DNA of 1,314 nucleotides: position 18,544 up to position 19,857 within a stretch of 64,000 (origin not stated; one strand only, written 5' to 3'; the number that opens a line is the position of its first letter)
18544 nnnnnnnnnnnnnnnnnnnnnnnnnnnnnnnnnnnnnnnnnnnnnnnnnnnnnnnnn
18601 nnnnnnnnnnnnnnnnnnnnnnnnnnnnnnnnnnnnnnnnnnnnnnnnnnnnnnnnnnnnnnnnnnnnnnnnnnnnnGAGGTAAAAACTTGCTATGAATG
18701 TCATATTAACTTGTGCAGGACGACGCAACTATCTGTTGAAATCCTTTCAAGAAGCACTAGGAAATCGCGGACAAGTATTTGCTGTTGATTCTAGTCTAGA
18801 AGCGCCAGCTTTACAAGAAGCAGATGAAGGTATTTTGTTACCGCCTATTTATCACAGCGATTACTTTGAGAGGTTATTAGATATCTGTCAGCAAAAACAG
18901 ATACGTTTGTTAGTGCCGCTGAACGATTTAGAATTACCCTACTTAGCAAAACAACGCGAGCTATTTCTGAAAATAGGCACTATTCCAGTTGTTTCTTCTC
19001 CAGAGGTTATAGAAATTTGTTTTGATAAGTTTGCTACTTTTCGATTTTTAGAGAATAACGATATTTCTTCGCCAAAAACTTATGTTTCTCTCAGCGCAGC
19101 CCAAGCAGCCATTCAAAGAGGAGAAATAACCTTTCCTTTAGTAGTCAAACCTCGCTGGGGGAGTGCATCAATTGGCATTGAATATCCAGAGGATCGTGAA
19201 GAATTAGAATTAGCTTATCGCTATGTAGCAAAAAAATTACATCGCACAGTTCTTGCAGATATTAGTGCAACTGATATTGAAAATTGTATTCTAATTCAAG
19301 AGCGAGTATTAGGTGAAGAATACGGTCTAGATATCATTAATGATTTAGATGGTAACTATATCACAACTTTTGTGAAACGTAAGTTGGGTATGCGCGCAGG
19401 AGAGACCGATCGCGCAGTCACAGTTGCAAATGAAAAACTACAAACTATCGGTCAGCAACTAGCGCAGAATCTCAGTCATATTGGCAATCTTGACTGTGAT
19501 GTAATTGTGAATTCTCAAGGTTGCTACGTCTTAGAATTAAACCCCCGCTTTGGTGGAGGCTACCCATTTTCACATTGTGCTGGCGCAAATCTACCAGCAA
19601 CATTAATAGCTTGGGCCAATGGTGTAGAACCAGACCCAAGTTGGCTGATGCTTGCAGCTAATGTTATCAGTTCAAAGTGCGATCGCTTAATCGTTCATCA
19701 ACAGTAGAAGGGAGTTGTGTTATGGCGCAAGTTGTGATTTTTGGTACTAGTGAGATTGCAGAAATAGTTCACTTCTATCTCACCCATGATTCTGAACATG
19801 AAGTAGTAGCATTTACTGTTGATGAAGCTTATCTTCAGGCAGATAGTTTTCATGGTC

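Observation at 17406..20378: Decarboxylase / ATP-grasp / hexapeptide acyltransferase trio: predicted amine-amide decoration of a uronic acid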

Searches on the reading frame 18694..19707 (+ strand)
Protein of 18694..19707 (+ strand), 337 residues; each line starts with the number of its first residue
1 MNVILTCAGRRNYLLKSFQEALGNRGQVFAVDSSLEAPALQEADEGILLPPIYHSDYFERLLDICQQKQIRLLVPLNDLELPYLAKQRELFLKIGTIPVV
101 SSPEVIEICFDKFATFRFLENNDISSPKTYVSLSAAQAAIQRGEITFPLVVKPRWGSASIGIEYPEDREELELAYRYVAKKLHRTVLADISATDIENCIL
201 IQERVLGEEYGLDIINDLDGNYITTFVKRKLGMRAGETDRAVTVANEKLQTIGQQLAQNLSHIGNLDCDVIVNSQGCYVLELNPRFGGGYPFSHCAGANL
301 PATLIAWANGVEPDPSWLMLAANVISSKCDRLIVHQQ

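Call 5: search_protein_families(library=pfam, proteins=[window:18694-19707:+], max_evalue=0.01)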
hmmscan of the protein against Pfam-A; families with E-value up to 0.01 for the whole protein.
window:18694-19707:+ (337 aa): 7 families
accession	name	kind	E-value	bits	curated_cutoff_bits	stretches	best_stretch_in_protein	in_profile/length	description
PF21360.3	PylC-like_N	-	1.7e-26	92.7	27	1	3-98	1-95/96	PylC-like, N-terminal domain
PF02655.19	ATP-grasp_3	-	1.7e-14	54.6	23.2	1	109-288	1-159/160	ATP-grasp domain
PF15632.11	ATPgrasp_Ter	-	1.2e-11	44.9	29.1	1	199-311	5-111/131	ATP-grasp in the biosynthetic pathway with Ter operon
PF13535.11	ATP-grasp_4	-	1.2e-09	38.5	27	1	145-265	1-122/160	ATP-grasp domain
PF07478.18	Dala_Dala_lig_C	-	4.2e-06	26.8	24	1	142-284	32-174/204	D-ala D-ala ligase C-terminus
PF08443.16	RimK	-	0.0003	20.9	21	1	111-305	3-185/188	RimK-like ATP-grasp domain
PF14397.11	ATPgrasp_ST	-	0.0051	16.5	31.4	0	105-205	15-120/278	Sugar-transfer associated ATP-grasp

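Call 6: search_protein_families(library=ncbifam, proteins=[window:18694-19707:+], max_evalue=0.01)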
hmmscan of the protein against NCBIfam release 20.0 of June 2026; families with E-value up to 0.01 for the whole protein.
window:18694-19707:+ (337 aa): 33 families (the best 25 are shown)
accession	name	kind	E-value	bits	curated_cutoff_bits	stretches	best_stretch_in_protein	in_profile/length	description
NF009404.0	PRK12767.1-3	equivalog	1.9e-139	464.3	316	1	1-333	1-331/344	carbamoyl phosphate synthase-like protein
NF009405.0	PRK12767.1-4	equivalog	3.1e-74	249.8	390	1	1-320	1-300/320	carbamoyl phosphate synthase-like protein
NF009406.0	PRK12767.1-5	equivalog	5e-71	239.4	271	1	1-312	3-297/327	carbamoyl phosphate synthase-like protein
NF009403.0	PRK12767.1-2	equivalog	6e-43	147.3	286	2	1-261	1-240/342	carbamoyl phosphate synthase-like protein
NF009402.0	PRK12767.1-1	equivalog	1.2e-41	142.6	218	1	10-305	15-295/329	carbamoyl phosphate synthase-like protein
NF053643.1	Ddl_archaea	equivalog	6.9e-13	48.3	500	1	62-290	54-276/367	putative pseudomurein biosynthesis ATP-grasp protein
NF002563.0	PRK02186.1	subfamily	1.2e-12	47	625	1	102-289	98-280/890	argininosuccinate lyase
TIGR00768.1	rimK_fam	subfamily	7.2e-12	45.2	143.4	1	97-285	73-254/276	RimK family alpha-L-glutamate ligase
TIGR01205.1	D_ala_D_alaTIGR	subfamily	1.2e-10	40.9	245.65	1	104-285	99-286/318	D-alanine--D-alanine ligase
TIGR03909.1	pyrrolys_PylC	equivalog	1.8e-10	40.1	248.3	1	106-310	87-280/374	3-methylornithine--L-lysine ligase PylC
NF003671.0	PRK05294.1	equivalog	1.6e-09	36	599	1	101-293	656-845/1058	carbamoyl-phosphate synthase large subunit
TIGR02144.1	LysX_arch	equivalog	6e-09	35.4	275.6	1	97-173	73-149/281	lysine biosynthesis protein LysX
NF005315.0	PRK06849.1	equivalog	1.2e-08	34.4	406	1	53-286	60-276/389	hypothetical protein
NF040720.1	MptN_Meth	equivalog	5.1e-08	32.3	350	1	96-180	86-169/291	tetrahydromethanopterin:alpha-L-glutamate ligase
NF011169.0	PRK14571.1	equivalog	2.5e-07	30.4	404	1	105-181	89-160/300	D-alanyl-alanine synthetase A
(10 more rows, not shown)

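Call 10: search_solved_structures(query=window:18694-19707:+, max_evalue=0.01)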
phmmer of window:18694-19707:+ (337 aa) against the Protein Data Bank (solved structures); distinct sequences matched with E-value up to 0.01: 17.
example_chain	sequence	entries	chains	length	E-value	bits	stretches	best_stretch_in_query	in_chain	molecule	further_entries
2pn1_A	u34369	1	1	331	2.7e-47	164.7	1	3-304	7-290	Carbamoylphosphate synthase large subunit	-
3vot_A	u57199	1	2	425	2.8e-06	29.9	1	19-230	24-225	L-amino acid ligase, BL00235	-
3vpd_A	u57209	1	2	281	9e-06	28.3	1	93-160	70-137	Ribosomal protein S6 modification protein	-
1uc8_A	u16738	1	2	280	2.1e-05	27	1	93-157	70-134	lysine biosynthesis enzyme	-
1uc9_A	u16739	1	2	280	2.1e-05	27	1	93-157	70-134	lysine biosynthesis enzyme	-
1bxr_A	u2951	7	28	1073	0.00031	23.2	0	93-296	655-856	CARBAMOYL-PHOSPHATE SYNTHASE | CARBAMOYL PHOSPHATE SYNTHETASE: LARGE SUBUNIT | CARBAMOYL PHOSPHATE SYNTHETASE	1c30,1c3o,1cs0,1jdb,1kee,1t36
1ce8_A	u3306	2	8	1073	0.00031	23.2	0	93-296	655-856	PROTEIN (CARBAMOYL-PHOSPHATE SYNTHASE) | carbamoyl phosphate synthetase large chain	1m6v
3vpb_A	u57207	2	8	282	0.00036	23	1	89-158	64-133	Putative acetylornithine deacetylase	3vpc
7u56_A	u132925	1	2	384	0.00092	21.7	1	91-280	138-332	D-alanine--D-alanine ligase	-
3k3p_A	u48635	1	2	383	0.001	21.5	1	91-285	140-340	D-alanine--D-alanine ligase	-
4ffl_A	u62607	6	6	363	0.0019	20.6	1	184-312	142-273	PylC | Putative uncharacterized protein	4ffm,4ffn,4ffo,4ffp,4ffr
1a9x_A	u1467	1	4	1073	0.0037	19.7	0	93-296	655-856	CARBAMOYL PHOSPHATE SYNTHETASE (LARGE CHAIN)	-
3gid_A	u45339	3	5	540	0.0039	19.6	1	144-311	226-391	Acetyl-CoA carboxylase 2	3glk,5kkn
2hjw_A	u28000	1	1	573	0.0043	19.5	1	144-311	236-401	Acetyl-CoA carboxylase 2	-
4hq6_A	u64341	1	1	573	0.0043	19.4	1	144-311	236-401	Acetyl-CoA carboxylase 2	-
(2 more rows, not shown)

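Call 13: find_encoding_contigs(protein=window:18694-19707:+, flank=10000, max_places=6)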
Protein window:18694-19707:+ (337 aa): 2 contigs read that carry it; 1 place shown.
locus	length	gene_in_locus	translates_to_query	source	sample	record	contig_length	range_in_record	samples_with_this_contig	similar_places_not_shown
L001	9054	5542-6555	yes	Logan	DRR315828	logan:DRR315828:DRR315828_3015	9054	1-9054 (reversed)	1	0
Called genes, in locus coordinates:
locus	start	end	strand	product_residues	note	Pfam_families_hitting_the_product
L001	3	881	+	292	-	?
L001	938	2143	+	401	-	PF20706:GT4-conflict, PF00534:Glycos_transf_1, PF13692:Glyco_trans_1_4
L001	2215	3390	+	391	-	PF13477:Glyco_trans_4_2, PF13439:Glyco_transf_4, PF13579:Glyco_trans_4_4, PF00534:Glycos_transf_1, PF13692:Glyco_trans_1_4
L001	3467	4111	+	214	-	PF02397:Bac_transf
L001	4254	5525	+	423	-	PF02784:Orn_Arg_deC_N, PF00278:Orn_DAP_Arg_deC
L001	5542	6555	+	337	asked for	PF21360:PylC-like_N, PF02655:ATP-grasp_3, PF07478:Dala_Dala_lig_C (weak), PF13535:ATP-grasp_4, PF15632:ATPgrasp_Ter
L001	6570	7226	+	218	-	PF25087:GMPPB_C (weak), PF14602:Hexapep_2 (faint), PF25084:LbH_EIF2B (faint), PF00132:Hexapep (faint)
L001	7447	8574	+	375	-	PF04015:DUF362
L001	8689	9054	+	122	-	?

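Call 42: find_related_loci(query=A2, collection=metagenome_contigs, flank=8000)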
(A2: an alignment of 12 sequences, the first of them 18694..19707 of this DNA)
Query A2 (337 aa) in metagenome_contigs; peptide patterns used: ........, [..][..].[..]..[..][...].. (x = any residue, [..] = any of these).
600 stretches matched a pattern (row limit reached: there are more); 571 encode a relative of the query (tblastn E <= 1e-3); the best 80 are kept; 80 distinct loci.
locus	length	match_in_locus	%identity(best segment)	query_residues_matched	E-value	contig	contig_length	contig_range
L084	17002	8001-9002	59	1-334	2e-138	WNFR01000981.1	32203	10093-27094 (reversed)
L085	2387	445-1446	60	1-334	1e-144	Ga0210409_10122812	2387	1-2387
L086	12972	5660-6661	57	1-334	3e-134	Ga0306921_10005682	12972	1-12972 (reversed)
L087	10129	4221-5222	59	1-334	1e-133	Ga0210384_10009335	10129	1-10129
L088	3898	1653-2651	57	1-333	6e-135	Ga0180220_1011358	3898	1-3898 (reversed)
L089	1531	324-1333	60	1-337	7e-142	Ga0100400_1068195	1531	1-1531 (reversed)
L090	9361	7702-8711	60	1-337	9e-131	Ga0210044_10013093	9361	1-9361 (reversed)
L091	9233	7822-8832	54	1-337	2e-127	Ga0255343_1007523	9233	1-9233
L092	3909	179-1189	55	1-337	7e-128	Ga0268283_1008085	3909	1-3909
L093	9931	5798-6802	53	2-335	6e-125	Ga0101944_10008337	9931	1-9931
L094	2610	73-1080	54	1-336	5e-130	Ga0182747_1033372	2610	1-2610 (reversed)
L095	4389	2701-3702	53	1-334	9e-123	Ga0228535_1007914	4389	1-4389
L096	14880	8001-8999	53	1-333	1e-121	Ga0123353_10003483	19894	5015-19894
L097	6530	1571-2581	53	1-337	8e-120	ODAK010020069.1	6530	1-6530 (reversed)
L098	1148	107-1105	52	1-333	6e-131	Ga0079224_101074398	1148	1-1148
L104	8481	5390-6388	50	1-333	1e-114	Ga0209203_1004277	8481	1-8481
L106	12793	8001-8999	49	1-333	9e-114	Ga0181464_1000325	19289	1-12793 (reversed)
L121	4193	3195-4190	51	1-333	5e-107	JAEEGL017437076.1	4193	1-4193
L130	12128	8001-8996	48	1-333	1e-103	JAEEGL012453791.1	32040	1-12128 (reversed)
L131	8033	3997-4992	48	1-333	6e-103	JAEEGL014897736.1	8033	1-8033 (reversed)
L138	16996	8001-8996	48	1-333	4e-99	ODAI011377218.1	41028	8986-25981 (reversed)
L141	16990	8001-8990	47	1-333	7e-98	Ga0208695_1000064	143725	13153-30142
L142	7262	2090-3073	43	1-328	1e-97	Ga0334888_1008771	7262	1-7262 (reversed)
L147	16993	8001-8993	46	1-333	6e-95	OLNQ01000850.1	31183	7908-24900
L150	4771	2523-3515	46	1-333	2e-94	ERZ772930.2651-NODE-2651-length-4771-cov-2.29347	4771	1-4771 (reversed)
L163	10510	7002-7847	48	52-333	8e-89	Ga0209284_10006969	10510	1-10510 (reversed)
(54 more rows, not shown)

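Call 46: search_protein_families(library=pfam, proteins=[L121:2272-3195:+, L150:1981-2526:+, L131:2756-3991:+, L084:9135-10394:+, L138:9046-10203:+, L147:5538-6833:+, L104:4365-5372:+, L142:5238-6215:+, L141:4142-5365:+, L163:5111-6163:+], max_evalue=0.001)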
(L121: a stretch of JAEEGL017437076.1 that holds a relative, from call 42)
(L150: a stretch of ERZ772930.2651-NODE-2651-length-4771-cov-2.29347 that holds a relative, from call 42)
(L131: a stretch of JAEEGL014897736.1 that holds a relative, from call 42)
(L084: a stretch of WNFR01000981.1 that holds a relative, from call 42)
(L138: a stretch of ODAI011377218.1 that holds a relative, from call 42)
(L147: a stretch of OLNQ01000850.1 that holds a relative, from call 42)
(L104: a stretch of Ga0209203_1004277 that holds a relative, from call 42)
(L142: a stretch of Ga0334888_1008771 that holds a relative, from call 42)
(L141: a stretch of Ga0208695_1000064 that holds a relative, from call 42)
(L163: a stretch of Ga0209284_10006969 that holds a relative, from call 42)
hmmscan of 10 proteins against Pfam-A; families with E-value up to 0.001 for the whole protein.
L121:2272-3195:+ (307 aa): 1 family
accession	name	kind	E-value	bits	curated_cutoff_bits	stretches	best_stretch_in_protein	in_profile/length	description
PF00291.31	PALP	-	1.3e-28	100.6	35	1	7-295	9-295/295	Pyridoxal-phosphate dependent enzyme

L150:1981-2526:+ (181 aa): 7 families
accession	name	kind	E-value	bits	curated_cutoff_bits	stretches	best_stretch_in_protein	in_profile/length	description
PF13302.13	Acetyltransf_3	-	1.8e-16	61.5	25.4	1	2-136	2-138/138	Acetyltransferase (GNAT) domain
PF00583.31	Acetyltransf_1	-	6.3e-13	49.5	20.7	1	42-135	20-116/116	Acetyltransferase (GNAT) family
PF08445.16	FR47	-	4.6e-07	30.2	22.1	1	81-140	25-82/86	FR47-like protein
PF13420.13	Acetyltransf_4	-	7.4e-07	29.8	24.3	1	4-140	1-139/155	Acetyltransferase (GNAT) domain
PF13508.13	Acetyltransf_7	-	1.3e-06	29.1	27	1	55-136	6-83/84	Acetyltransferase (GNAT) domain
PF13523.12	Acetyltransf_8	-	0.00026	21.1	27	0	9-138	3-140/145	Acetyltransferase (GNAT) domain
PF13673.13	Acetyltransf_10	-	0.00042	20.7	23.6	1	40-140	20-112/128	Acetyltransferase (GNAT) domain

L131:2756-3991:+ (411 aa): 2 families
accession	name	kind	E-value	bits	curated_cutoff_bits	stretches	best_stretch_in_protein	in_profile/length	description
PF02784.22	Orn_Arg_deC_N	-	1.5e-19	70.8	23.4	1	31-279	3-247/247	Pyridoxal-dependent decarboxylase, pyridoxal binding domain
PF00278.28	Orn_DAP_Arg_deC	-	1.4e-12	48.1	23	1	277-368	3-95/95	Pyridoxal-dependent decarboxylase, C-terminal sheet domain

L084:9135-10394:+ (419 aa): 13 families
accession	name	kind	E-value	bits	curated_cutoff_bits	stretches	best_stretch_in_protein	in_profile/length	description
PF07992.20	Pyr_redox_2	-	5.3e-20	72.5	26.1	1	7-215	2-184/291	Pyridine nucleotide-disulphide oxidoreductase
PF13738.12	Pyr_redox_3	-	1.3e-19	71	30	1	10-208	2-200/305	Pyridine nucleotide-disulphide oxidoreductase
PF13434.12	Lys_Orn_oxgnase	-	8.1e-12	45.4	21.3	1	7-200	4-218/339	L-lysine 6-monooxygenase/L-ornithine 5-monooxygenase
PF13454.12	NAD_binding_9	-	2.1e-09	38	21.8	1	9-140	1-154/155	FAD-NAD(P)-binding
PF00070.33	Pyr_redox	-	1.6e-08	35.4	22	1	174-207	1-34/82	Pyridine nucleotide-disulphide oxidoreductase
PF13450.12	NAD_binding_8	-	3e-08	34.3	21.9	1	10-37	1-28/68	NAD(P)-binding Rossmann-like domain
PF13241.12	NAD_binding_7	-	1.2e-06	29.4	22.1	0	170-204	5-39/104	Putative NAD(P)-binding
PF03486.20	HI0933_like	-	1.5e-06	28.3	50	0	7-37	2-32/244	HI0933-like protein Rossmann domain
PF01266.30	DAO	-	1.8e-06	28.2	27.9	0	8-29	2-23/353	FAD dependent oxidoreductase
PF01494.25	FAD_binding_3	-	2.5e-06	27.4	22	0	6-34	2-30/349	FAD binding domain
PF01946.23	Thi4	-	1.3e-05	25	26.2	0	164-201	9-47/235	Thi4 family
PF01593.30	Amino_oxidase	-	0.00019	21.3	19.8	0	107-144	223-260/443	Flavin containing amine oxidoreductase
PF05834.18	Lycopene_cycl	-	0.00019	21.1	23.4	0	8-33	2-27/380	Lycopene cyclase protein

L138:9046-10203:+ (385 aa): 1 family
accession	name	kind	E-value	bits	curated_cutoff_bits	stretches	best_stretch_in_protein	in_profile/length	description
PF14907.12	NTP_transf_5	-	3.7e-33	115.6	31.2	1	43-290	3-241/249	Uncharacterised nucleotidyltransferase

L147:5538-6833:+ (431 aa): 0 families

L104:4365-5372:+ (335 aa): 3 families
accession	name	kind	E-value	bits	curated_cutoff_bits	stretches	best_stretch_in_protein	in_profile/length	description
PF02826.25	2-Hacid_dh_C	-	5.7e-45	153.3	25.1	1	106-298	1-177/178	D-isomer specific 2-hydroxyacid dehydrogenase, NAD binding domain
PF00389.36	2-Hacid_dh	-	3.2e-11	43.5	24.6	1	52-225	48-115/134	D-isomer specific 2-hydroxyacid dehydrogenase, catalytic domain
PF03446.21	NAD_binding_2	-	2.3e-05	24.9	21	1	150-259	1-112/161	NAD binding domain of 6-phosphogluconate dehydrogenase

L142:5238-6215:+ (325 aa): 1 family
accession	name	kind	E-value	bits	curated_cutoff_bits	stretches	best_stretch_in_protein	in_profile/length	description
PF00535.33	Glycos_transf_2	-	2.9e-22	79.8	23.3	1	9-166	1-157/168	Glycosyl transferase family 2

L141:4142-5365:+ (407 aa): 3 families
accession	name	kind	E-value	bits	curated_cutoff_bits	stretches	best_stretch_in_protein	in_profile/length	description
PF00534.26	Glycos_transf_1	-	4.9e-16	59.2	26.4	1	209-381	2-171/172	Glycosyl transferases group 1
PF13439.12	Glyco_transf_4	-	2.6e-07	31.3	28.5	1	22-196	10-165/170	Glycosyltransferase Family 4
PF13692.12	Glyco_trans_1_4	-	1.2e-06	29.3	27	1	224-365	3-139/142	Glycosyl transferases group 1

L163:5111-6163:+ (350 aa): 1 family
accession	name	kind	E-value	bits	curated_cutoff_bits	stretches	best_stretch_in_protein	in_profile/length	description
PF02388.22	FemAB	-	4.2e-07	29.6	24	0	150-222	157-226/406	FemAB family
